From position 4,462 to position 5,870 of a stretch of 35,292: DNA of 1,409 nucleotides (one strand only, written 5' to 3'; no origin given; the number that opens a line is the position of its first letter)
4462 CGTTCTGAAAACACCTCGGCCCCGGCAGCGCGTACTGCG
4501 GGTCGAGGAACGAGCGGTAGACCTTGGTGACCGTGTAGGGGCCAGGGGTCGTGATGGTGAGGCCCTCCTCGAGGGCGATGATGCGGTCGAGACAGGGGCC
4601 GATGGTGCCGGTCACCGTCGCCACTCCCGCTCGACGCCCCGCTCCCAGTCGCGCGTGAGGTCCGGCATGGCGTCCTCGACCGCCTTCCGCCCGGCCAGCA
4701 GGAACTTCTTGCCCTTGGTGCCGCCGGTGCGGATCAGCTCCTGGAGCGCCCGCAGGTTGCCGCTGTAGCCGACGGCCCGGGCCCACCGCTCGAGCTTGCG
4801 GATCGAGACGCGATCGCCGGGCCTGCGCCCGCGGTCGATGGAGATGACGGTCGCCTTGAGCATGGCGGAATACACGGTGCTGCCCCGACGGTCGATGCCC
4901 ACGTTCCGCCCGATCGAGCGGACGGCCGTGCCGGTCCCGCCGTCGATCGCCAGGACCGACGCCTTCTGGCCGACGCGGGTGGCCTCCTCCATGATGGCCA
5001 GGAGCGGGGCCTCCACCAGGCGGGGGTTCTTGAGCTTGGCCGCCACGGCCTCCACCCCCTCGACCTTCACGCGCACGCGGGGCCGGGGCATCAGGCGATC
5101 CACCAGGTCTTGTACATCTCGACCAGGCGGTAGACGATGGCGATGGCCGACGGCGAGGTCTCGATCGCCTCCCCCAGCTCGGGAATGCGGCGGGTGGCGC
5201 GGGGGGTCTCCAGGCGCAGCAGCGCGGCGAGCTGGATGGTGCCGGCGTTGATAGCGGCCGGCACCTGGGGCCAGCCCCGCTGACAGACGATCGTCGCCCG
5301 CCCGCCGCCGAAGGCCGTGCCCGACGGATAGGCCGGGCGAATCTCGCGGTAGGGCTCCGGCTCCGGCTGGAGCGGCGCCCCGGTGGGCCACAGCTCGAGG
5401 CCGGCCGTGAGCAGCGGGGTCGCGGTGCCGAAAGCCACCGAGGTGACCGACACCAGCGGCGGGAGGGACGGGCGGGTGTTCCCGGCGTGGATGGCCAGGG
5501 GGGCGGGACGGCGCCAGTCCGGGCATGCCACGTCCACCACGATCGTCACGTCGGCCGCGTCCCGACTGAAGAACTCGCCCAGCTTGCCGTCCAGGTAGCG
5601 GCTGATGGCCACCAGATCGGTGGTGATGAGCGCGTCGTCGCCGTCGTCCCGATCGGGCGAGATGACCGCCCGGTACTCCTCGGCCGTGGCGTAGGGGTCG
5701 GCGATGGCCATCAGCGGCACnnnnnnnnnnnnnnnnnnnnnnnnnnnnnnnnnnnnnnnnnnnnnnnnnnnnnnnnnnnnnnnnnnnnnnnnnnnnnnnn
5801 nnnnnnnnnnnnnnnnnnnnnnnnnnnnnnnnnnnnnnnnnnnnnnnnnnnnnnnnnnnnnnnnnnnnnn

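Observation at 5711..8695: About 3 kb of accessory genes between the major capsid and head-tail connector genes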

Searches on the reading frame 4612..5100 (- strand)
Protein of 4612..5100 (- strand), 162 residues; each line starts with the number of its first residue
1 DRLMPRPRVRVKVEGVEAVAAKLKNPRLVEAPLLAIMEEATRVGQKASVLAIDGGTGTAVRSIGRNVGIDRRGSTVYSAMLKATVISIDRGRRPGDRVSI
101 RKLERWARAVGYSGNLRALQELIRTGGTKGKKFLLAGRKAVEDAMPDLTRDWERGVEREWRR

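Call 3: search_protein_families(library=pfam, proteins=[window:4612-5100:-], max_evalue=0.1)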
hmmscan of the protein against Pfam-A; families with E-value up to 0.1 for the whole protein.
window:4612-5100:- (162 aa): 1 family
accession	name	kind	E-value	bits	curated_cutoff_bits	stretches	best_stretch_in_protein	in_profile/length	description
PF21839.2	DUF6898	-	0.042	13.9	27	0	39-64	7-32/56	Domain of unknown function (DUF6898)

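Call 4: search_protein_families(library=phrogs, proteins=[window:4612-5100:-], max_evalue=0.1)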
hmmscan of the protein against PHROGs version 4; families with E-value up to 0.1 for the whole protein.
window:4612-5100:- (162 aa): 1 family
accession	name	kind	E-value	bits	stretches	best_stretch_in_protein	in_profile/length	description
phrog_5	-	connector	0.0025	18.7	1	4-161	86-214/239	tail completion or Neck1 protein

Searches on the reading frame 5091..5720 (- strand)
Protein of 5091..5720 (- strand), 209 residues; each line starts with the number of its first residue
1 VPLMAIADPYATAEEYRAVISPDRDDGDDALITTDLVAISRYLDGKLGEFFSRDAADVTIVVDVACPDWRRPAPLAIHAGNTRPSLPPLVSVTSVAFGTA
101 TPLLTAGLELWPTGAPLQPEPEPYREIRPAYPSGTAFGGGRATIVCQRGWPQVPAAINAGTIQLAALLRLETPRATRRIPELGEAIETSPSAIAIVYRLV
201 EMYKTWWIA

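Call 3: search_protein_families(library=pfam, proteins=[window:5091-5720:-], max_evalue=0.1)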
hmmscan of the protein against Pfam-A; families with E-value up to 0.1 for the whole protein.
window:5091-5720:- (209 aa): 0 families

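Call 4: search_protein_families(library=phrogs, proteins=[window:5091-5720:-], max_evalue=0.1)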
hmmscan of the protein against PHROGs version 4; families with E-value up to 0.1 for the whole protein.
window:5091-5720:- (209 aa): 1 family
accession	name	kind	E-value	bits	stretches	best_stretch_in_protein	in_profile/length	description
phrog_442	-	connector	1.7e-05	25.3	1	3-169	80-223/270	head-tail adaptor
